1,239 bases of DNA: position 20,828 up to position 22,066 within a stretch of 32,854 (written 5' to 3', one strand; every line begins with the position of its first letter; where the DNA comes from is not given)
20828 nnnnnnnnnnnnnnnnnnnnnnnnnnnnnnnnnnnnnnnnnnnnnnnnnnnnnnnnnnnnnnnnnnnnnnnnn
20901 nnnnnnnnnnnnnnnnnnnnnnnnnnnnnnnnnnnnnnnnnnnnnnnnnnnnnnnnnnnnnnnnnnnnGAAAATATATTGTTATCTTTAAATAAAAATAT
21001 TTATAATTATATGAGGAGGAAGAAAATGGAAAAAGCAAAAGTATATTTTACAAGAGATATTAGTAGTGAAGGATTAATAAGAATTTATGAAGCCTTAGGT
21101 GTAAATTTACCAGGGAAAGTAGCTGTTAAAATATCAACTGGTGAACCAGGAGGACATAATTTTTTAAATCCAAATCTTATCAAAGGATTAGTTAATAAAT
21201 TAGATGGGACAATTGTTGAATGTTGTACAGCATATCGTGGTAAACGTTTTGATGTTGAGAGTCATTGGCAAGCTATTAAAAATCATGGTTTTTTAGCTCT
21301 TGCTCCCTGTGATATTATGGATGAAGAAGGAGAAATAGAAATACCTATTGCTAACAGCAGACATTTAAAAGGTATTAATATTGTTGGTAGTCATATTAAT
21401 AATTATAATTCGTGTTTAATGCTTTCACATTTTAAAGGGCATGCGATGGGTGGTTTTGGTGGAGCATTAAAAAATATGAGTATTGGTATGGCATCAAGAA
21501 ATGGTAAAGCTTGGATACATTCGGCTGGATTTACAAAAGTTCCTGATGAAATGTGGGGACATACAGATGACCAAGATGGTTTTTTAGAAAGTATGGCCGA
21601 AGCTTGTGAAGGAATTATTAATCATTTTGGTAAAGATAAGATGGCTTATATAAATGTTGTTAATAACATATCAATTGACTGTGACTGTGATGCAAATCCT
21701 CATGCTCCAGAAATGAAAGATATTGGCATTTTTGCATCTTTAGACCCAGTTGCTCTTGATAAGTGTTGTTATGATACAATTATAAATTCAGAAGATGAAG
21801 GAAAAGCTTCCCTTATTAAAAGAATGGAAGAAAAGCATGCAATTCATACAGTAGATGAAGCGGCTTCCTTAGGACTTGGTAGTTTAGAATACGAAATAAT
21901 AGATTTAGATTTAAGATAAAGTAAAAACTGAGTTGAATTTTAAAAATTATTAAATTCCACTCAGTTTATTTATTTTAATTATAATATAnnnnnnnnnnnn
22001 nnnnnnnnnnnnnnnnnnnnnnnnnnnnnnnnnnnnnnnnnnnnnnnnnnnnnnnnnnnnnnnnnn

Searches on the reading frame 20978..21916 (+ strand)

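Call 18: search_protein_families(library=pfam, proteins=[window:20978-21916:+], max_evalue=0.01)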
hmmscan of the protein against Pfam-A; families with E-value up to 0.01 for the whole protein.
window:20978-21916:+ (313 aa): 1 family
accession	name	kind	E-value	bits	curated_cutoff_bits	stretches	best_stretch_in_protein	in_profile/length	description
PF04015.17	DUF362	-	4.9e-44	151.2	24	1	48-266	1-200/200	Domain of unknown function (DUF362)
